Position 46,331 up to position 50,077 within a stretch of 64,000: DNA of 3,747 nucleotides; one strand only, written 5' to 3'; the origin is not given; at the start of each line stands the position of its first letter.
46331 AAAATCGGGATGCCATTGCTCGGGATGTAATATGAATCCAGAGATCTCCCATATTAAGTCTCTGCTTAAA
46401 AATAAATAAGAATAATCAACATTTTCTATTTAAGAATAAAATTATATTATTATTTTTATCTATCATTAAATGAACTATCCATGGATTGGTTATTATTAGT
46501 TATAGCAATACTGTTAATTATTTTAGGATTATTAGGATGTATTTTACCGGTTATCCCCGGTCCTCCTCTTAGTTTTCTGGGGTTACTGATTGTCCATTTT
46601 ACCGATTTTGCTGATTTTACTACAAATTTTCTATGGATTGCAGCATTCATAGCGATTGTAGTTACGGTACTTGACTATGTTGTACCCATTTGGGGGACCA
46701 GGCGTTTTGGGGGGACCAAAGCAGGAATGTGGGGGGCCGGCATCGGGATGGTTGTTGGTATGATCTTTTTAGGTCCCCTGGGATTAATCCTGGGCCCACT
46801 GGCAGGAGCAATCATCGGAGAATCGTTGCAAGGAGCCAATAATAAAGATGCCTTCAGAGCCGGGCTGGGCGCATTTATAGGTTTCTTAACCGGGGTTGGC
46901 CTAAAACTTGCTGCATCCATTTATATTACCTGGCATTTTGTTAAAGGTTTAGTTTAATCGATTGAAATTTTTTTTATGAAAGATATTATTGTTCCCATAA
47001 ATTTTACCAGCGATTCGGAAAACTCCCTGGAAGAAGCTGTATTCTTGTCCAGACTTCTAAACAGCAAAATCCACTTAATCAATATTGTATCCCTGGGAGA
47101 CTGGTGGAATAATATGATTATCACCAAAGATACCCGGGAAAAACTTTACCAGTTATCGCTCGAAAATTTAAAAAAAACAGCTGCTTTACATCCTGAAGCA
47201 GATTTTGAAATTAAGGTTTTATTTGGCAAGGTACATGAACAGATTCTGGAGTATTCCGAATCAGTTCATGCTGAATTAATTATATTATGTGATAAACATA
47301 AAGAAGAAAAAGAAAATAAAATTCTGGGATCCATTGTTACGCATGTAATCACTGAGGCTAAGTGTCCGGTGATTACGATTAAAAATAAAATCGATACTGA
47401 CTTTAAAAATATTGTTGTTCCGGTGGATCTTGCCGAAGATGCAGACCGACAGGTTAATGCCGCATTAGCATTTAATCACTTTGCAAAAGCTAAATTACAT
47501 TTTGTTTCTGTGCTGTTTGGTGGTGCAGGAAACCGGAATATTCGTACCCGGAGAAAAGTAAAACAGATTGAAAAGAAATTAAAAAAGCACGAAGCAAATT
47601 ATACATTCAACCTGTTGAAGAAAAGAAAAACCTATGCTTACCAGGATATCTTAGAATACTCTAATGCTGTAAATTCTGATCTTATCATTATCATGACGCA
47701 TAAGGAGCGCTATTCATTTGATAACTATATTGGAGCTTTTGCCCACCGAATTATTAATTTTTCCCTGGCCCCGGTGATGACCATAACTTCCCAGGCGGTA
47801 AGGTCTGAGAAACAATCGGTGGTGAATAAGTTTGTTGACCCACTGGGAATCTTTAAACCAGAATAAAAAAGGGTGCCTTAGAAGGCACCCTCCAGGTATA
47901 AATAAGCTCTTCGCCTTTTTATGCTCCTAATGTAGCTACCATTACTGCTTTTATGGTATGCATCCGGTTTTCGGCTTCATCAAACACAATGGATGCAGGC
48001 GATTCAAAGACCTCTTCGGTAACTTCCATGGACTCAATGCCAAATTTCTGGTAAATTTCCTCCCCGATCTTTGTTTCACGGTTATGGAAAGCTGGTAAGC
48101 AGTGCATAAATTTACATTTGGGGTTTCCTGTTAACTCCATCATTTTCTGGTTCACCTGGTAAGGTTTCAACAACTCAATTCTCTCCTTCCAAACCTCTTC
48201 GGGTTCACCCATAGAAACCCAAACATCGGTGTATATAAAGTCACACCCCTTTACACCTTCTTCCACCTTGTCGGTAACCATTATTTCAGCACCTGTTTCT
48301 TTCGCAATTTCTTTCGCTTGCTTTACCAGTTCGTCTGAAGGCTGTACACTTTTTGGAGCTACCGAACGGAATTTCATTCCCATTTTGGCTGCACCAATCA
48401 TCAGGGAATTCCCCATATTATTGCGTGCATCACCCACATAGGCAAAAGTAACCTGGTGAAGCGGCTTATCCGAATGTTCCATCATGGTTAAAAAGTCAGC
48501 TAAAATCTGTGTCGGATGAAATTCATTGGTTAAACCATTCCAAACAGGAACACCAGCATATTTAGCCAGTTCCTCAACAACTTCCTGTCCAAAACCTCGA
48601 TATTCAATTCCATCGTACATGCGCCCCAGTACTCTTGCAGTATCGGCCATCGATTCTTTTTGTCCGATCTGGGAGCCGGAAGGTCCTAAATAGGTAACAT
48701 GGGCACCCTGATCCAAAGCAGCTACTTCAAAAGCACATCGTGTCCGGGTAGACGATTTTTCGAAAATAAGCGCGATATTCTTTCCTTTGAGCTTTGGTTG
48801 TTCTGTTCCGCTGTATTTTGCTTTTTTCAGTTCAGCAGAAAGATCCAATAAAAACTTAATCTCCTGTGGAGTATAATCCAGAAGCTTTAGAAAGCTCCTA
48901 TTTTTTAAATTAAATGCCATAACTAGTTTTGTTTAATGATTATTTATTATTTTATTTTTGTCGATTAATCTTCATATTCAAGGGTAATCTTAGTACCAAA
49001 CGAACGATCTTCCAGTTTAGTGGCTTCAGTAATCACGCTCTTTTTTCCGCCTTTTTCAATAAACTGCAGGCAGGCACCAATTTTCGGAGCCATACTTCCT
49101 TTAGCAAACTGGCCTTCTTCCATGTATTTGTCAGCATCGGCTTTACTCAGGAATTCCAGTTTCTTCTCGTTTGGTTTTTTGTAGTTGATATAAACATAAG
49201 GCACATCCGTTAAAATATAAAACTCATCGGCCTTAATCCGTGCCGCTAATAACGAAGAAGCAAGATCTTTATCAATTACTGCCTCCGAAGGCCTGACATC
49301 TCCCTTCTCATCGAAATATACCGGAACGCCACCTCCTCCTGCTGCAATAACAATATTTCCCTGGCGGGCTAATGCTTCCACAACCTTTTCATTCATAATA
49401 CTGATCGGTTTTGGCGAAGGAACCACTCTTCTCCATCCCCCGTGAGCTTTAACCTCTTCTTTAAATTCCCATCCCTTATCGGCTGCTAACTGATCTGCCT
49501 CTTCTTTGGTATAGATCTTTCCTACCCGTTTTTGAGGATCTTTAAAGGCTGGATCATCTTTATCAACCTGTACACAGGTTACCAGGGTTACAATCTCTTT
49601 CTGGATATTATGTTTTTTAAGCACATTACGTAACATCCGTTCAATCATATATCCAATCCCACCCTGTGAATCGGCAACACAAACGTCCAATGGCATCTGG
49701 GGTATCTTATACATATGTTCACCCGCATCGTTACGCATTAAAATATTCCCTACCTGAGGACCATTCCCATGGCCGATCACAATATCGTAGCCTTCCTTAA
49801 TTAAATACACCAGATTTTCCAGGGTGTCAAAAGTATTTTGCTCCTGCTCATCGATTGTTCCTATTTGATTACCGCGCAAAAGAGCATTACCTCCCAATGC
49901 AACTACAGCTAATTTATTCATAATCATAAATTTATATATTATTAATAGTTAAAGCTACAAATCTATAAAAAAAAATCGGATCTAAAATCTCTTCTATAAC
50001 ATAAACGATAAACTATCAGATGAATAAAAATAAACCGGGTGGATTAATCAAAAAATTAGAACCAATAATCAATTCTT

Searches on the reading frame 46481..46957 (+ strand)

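Call 70: search_protein_families(library=pfam, proteins=[window:46481-46957:+], max_evalue=0.00001)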
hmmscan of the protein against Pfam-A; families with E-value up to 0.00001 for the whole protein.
window:46481-46957:+ (158 aa): 1 family
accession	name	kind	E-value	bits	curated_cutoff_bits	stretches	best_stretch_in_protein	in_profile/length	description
PF04306.18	DUF456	-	6.5e-40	137.1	29.4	1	21-154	1-136/139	Protein of unknown function (DUF456)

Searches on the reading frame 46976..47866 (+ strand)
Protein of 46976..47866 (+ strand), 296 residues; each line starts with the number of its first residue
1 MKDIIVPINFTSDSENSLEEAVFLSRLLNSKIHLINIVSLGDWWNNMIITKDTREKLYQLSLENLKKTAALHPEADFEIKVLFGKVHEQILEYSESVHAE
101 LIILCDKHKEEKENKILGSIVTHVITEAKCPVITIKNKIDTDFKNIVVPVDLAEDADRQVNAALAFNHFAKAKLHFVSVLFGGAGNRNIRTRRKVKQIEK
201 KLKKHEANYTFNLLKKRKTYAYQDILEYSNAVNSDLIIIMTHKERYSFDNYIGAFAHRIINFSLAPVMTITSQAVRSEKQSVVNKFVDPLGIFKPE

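Call 70: search_protein_families(library=pfam, proteins=[window:46976-47866:+], max_evalue=0.00001)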
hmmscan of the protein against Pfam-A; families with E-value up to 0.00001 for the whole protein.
window:46976-47866:+ (296 aa): 1 family
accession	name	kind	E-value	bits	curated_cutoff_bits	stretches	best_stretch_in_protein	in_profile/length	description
PF00582.32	Usp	-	6.2e-22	79.1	24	1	2-136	3-141/141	Universal stress protein family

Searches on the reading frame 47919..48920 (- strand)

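Call 70: search_protein_families(library=pfam, proteins=[window:47919-48920:-], max_evalue=0.00001)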
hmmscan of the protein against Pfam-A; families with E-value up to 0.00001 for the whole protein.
window:47919-48920:- (333 aa): 2 families
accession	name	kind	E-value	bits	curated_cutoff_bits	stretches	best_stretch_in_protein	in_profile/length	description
PF00185.30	OTCace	-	9.9e-59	198.3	29.4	1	156-329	2-156/157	Aspartate/ornithine carbamoyltransferase, Asp/Orn binding domain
PF02729.26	OTCace_N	-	1e-48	165.6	29.9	1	8-148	1-148/148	Aspartate/ornithine carbamoyltransferase, carbamoyl-P binding domain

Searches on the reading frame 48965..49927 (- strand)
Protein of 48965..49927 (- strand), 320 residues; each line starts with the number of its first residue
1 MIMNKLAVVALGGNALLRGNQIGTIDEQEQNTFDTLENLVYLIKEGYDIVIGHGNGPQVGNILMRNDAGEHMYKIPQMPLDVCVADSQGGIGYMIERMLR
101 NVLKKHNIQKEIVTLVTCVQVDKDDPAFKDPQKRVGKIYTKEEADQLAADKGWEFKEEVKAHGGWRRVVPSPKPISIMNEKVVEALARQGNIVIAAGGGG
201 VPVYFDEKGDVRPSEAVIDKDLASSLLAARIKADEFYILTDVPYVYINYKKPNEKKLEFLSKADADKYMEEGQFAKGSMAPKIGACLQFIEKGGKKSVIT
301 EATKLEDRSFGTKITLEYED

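Call 70: search_protein_families(library=pfam, proteins=[window:48965-49927:-], max_evalue=0.00001)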
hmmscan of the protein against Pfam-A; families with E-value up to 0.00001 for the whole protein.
window:48965-49927:- (320 aa): 1 family
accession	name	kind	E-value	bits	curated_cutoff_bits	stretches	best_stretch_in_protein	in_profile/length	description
PF00696.33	AA_kinase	-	3.9e-27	96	24.9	1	5-300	1-233/234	Amino acid kinase family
